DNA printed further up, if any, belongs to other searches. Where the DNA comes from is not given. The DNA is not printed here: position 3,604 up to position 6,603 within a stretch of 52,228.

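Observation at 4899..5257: Two heptamer-repeat tracts translated inside the YfhO::Wzx fusion gene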

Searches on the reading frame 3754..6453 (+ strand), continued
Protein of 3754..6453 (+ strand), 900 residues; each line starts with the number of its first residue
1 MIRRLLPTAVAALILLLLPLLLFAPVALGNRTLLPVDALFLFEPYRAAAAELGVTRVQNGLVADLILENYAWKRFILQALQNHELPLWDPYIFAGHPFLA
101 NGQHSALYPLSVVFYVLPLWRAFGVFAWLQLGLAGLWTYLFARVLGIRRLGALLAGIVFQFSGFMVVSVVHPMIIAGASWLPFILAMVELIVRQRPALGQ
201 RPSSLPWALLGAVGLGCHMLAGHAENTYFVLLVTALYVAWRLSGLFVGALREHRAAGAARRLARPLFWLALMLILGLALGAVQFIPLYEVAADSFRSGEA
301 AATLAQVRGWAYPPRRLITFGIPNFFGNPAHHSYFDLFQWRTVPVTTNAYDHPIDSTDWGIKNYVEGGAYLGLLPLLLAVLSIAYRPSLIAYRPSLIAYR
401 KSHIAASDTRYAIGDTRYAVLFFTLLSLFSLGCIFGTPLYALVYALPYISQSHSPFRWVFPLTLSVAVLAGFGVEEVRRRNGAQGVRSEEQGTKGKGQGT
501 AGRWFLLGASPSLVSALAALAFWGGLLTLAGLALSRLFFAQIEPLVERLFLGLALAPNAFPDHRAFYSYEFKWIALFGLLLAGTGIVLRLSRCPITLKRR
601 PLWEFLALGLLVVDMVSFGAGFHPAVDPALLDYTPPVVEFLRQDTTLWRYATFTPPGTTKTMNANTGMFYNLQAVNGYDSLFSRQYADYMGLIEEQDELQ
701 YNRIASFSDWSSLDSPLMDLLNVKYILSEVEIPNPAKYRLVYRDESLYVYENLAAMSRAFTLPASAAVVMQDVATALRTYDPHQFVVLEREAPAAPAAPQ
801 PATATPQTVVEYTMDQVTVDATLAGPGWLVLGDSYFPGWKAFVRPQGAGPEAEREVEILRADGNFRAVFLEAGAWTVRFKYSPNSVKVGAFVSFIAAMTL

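Call 67: predict_structure(alignment_id=A2)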
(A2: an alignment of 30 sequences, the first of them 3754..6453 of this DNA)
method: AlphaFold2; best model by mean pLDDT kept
length: 900 residues; sequences in the alignment: 30
mean_pLDDT: 58.3   pTM: 0.55
mean pLDDT of the five models: 58.3, 58.0, 53.5, 53.0, 45.2
residues with pLDDT >= 90: 55; 70-90: 262; 50-70: 206; < 50: 377
segments of 3 or more residues with pLDDT < 50: 31-70, 85-103, 292-378, 385-414, 437-439, 446-454, 487-499, 549-562, 621-639, 644-722, 756-767, 782-802, 882-900
pLDDT, mean of each block of 10 residues (from residue 1): 75 88 65 35 38 35 42 55 50 44 58 67 78 92 89 87 64 75 94 76 83 87 69 88 80 71 88 88 61 34 34 31 31 39 45 40 32 46 48 43 37 60 80 56 47 56 84 76 54 43 68 75 82 70 53 38 52 72 81 74 81 66 41 43 45 31 23 25 37 34 24 26 50 62 62 45 44 59 46 38 64 69 83 60 83 77 70 87 38 34
secondary structure, 60 per line:
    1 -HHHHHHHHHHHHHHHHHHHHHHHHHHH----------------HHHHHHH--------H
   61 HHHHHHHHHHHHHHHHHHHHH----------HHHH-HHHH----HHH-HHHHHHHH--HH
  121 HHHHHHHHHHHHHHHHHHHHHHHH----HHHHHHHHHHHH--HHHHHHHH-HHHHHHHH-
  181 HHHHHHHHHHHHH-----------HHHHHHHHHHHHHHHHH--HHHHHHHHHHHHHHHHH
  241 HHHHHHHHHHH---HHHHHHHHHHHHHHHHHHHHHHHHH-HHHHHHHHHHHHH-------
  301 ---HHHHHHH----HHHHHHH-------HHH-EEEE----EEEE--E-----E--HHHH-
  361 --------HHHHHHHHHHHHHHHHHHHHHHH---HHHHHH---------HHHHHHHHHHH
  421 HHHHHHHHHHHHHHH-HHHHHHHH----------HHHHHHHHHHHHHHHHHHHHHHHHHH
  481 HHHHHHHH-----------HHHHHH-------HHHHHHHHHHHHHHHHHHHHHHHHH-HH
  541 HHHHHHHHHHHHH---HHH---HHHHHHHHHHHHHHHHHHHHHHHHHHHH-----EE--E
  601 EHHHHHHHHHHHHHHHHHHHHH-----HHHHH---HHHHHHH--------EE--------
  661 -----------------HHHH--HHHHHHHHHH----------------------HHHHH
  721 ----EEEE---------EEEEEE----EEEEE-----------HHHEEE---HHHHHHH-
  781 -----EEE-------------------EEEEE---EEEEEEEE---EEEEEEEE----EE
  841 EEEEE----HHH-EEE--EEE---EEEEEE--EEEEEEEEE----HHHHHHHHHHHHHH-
elements in order (helices of 4 or more, strands of 3 or more residues): H2-28 H45-51 H60-81 H92-95 H97-100 H109-116 H119-144 H149-160 H163-170 H172-179 H181-193 H205-221 H224-251 H255-279 H281-293 H304-310 H315-321 E333-336 E341-344 H356-359 H369-391 H395-400 H410-435 H437-444 H455-488 H500-505 H513-537 H539-553 H563-590 H602-622 H628-632 H636-642 H678-681 H684-693 H716-720 E725-728 E738-743 E748-752 E767-769 H773-779 E786-788 E808-812 E816-823 E827-834 E839-845 E854-856 E859-861 E865-870 E873-881 H886-899
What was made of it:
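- Tried and rejected: A 30-sequence alignment gave a poor model (mean pLDDT 58, pTM 0.55, call 67).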
